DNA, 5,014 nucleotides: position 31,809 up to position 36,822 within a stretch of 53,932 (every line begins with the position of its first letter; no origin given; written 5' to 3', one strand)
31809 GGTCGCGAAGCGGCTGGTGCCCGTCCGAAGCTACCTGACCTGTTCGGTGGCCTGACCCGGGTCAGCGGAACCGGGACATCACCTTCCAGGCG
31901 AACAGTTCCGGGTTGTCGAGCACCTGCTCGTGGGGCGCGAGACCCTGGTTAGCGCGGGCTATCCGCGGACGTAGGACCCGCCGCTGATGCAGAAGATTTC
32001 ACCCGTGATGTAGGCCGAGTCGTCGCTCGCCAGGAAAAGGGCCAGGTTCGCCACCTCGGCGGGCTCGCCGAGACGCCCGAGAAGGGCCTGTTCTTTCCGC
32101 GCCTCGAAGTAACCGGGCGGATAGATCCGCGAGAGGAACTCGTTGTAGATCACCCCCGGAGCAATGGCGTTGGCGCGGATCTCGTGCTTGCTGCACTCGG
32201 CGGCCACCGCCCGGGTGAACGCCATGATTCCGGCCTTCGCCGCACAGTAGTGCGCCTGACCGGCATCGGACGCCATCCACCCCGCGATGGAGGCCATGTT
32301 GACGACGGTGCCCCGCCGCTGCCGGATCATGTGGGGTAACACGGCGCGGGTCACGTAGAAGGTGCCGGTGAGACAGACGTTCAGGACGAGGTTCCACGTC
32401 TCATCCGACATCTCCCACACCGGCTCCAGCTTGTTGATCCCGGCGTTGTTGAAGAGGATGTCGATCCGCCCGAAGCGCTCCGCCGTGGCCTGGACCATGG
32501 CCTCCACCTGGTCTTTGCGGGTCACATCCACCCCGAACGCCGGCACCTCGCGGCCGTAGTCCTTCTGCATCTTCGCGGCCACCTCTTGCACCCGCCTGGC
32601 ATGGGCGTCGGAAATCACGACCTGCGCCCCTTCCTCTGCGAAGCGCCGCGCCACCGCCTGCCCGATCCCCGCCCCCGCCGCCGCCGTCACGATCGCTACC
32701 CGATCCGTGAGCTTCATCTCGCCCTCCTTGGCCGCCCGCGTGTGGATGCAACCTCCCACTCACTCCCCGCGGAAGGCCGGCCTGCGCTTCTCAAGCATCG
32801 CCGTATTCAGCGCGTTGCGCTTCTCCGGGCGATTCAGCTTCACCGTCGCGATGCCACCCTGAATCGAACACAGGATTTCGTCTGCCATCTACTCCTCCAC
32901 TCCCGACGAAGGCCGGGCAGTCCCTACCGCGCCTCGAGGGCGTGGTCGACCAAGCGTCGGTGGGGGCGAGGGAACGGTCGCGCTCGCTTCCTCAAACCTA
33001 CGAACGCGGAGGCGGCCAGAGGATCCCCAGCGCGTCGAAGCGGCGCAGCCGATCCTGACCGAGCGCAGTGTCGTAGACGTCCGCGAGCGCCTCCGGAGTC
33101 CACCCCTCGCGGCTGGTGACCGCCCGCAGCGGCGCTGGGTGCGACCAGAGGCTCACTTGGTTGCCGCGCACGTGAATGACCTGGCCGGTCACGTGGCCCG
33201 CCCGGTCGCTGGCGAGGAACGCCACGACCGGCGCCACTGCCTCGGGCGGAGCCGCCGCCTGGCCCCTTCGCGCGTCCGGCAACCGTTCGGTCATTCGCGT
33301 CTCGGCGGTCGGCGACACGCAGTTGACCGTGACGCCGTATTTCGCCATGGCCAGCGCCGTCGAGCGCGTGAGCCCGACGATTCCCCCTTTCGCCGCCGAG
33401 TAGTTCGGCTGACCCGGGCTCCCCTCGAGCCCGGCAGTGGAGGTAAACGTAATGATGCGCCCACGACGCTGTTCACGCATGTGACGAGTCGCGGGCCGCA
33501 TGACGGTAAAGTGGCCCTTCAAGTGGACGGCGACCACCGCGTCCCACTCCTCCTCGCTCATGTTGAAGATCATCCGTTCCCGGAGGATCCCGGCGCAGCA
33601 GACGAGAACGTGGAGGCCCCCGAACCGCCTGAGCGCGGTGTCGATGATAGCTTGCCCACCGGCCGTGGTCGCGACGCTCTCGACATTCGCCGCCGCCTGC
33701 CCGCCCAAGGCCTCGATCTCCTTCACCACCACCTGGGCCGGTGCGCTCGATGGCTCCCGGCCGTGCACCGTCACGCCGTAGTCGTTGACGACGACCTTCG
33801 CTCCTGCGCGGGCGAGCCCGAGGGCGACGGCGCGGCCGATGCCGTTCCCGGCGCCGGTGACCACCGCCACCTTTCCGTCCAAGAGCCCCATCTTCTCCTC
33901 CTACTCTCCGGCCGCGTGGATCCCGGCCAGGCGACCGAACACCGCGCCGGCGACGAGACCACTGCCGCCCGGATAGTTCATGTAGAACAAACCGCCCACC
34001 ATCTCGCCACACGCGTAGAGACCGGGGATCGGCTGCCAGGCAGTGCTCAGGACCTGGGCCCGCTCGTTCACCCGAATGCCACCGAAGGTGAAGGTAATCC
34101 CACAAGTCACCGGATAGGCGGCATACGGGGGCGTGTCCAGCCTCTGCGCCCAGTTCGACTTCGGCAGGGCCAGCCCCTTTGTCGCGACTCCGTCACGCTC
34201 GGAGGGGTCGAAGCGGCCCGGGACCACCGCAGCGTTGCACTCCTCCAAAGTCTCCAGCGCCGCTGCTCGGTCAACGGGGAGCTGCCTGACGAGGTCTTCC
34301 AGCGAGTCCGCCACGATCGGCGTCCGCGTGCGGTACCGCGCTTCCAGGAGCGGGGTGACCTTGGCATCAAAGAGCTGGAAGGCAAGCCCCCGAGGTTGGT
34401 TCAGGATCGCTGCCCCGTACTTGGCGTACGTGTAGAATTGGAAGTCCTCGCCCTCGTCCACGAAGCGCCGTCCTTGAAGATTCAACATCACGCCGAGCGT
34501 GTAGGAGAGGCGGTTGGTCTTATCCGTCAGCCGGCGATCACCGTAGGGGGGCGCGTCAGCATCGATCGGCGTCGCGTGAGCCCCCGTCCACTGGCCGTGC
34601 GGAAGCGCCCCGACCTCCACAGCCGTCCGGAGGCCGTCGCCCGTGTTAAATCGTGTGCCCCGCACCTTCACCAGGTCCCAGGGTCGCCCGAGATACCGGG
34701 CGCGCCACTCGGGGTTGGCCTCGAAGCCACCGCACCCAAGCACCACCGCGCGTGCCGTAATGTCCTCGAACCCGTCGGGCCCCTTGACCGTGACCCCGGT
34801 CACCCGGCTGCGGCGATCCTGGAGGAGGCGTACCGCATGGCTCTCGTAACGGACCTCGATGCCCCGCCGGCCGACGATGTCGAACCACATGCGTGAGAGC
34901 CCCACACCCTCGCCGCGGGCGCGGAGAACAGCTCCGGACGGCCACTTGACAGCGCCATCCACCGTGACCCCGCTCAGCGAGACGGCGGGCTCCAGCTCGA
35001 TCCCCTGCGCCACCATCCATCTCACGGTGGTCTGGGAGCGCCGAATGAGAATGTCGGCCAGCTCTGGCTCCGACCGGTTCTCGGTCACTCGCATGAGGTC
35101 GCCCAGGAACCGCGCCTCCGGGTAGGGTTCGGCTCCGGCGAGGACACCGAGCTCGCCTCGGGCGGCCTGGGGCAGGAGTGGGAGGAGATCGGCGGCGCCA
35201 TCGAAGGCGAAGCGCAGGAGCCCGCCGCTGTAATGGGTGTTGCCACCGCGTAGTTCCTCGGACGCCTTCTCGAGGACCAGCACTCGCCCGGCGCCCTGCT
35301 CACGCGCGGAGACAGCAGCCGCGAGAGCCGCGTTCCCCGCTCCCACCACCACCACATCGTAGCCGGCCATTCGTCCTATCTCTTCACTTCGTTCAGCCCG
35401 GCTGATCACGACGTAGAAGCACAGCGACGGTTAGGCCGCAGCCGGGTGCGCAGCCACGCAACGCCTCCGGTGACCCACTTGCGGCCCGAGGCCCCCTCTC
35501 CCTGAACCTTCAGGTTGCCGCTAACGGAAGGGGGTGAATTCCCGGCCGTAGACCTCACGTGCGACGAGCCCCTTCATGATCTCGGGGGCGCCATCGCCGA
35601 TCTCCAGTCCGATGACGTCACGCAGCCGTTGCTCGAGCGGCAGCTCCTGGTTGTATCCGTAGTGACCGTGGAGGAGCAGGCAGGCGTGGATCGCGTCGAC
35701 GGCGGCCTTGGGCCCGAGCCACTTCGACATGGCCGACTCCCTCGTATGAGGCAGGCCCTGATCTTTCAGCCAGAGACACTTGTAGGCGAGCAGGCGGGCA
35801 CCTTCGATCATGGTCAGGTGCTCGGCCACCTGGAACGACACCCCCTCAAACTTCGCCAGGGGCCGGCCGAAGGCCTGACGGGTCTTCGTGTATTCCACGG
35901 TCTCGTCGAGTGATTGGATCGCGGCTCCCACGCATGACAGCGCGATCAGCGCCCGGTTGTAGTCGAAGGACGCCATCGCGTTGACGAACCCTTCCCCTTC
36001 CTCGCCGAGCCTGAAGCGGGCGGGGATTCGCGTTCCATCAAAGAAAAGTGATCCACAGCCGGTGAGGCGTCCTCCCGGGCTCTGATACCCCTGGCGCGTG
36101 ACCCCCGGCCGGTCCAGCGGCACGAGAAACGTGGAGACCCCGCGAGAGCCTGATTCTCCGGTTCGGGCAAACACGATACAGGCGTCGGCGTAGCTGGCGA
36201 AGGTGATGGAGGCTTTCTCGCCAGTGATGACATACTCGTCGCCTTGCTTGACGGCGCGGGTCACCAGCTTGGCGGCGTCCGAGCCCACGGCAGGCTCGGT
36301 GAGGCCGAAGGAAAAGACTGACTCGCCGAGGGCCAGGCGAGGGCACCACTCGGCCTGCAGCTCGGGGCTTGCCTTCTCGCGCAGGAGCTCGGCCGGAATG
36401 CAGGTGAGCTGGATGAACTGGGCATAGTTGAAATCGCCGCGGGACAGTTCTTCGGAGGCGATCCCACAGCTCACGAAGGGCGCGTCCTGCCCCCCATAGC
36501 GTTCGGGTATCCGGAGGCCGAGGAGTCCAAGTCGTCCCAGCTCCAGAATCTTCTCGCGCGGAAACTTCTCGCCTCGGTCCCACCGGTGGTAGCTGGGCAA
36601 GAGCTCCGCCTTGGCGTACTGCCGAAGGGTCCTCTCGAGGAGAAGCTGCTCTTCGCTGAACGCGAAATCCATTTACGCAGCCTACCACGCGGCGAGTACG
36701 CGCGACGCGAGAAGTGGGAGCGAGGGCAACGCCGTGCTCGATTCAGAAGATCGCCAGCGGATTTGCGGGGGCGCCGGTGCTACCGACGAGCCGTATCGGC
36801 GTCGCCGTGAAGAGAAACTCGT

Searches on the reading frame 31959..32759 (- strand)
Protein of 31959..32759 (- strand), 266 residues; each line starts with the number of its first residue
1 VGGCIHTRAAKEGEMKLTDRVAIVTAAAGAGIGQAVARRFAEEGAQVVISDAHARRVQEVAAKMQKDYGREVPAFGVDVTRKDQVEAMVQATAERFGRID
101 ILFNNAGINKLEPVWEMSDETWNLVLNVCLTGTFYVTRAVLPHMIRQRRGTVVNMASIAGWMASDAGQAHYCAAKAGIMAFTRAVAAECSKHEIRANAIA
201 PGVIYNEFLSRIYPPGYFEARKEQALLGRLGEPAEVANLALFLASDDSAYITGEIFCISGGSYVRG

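Call 24: search_protein_families(library=pfam, proteins=[window:31959-32759:-], max_evalue=0.00001)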
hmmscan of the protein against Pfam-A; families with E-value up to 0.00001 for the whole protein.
window:31959-32759:- (266 aa): 3 families
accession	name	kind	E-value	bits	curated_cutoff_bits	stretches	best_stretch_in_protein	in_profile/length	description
PF13561.12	adh_short_C2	-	2.1e-66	224.3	27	1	27-261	3-234/236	Enoyl-(Acyl carrier protein) reductase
PF00106.31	adh_short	-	9.8e-56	188.8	26.6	1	21-207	2-185/195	short chain dehydrogenase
PF08659.16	KR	-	4.1e-17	63.1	22.6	1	24-185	5-163/180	KR domain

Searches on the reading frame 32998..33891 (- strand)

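Call 24: search_protein_families(library=pfam, proteins=[window:32998-33891:-], max_evalue=0.00001)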
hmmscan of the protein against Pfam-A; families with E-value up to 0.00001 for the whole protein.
window:32998-33891:- (297 aa): 3 families
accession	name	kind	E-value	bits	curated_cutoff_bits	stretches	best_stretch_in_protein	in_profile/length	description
PF00106.31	adh_short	-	1e-44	152.8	26.6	1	7-205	1-191/195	short chain dehydrogenase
PF13561.12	adh_short_C2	-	9.7e-42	143.6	27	1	13-242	1-232/236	Enoyl-(Acyl carrier protein) reductase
PF08659.16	KR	-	6e-17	62.6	22.6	1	10-169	4-154/180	KR domain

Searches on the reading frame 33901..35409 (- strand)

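Call 24: search_protein_families(library=pfam, proteins=[window:33901-35409:-], max_evalue=0.00001)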
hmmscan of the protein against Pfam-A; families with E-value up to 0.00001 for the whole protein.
window:33901-35409:- (502 aa): 5 families
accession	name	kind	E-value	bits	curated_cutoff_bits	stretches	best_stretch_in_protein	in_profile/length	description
PF00890.30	FAD_binding_2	-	8.5e-37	127.8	20.4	1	18-483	1-411/414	FAD binding domain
PF01266.30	DAO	-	2.7e-10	40.8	27.9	1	18-252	1-227/353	FAD dependent oxidoreductase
PF03486.20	HI0933_like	-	2.6e-07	30.8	50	0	18-51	2-34/244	HI0933-like protein Rossmann domain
PF07992.20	Pyr_redox_2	-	2.6e-07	30.8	26.1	0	17-77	1-54/291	Pyridine nucleotide-disulphide oxidoreductase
PF12831.13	FAD_oxidored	-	4.7e-06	26.6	27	0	18-49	1-31/416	FAD dependent oxidoreductase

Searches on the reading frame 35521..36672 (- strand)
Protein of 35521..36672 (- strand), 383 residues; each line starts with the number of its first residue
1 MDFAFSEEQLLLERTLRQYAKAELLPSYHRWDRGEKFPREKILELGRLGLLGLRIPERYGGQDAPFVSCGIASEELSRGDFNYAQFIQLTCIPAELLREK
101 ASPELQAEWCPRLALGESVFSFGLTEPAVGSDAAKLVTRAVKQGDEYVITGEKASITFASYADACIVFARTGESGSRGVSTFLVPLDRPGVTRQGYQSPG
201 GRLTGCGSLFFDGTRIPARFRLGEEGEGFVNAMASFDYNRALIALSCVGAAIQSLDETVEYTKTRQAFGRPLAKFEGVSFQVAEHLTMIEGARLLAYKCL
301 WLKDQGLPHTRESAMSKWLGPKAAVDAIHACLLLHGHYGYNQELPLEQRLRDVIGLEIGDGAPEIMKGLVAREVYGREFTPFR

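Call 24: search_protein_families(library=pfam, proteins=[window:35521-36672:-], max_evalue=0.00001)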
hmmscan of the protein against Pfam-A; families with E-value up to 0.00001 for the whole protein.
window:35521-36672:- (383 aa): 4 families
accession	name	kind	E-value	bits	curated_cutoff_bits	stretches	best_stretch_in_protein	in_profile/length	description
PF00441.29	Acyl-CoA_dh_1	-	9.9e-39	133.3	22.4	1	226-374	1-149/150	Acyl-CoA dehydrogenase, C-terminal domain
PF02771.21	Acyl-CoA_dh_N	-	7.8e-24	84.7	22.9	1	6-117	1-113/113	Acyl-CoA dehydrogenase, N-terminal domain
PF02770.24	Acyl-CoA_dh_M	-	5.3e-20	71.8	33.3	1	121-212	1-95/97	Acyl-CoA dehydrogenase, middle domain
PF08028.16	Acyl-CoA_dh_2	-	1.3e-12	48.6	22.7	1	242-353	2-123/134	Acyl-CoA dehydrogenase, C-terminal domain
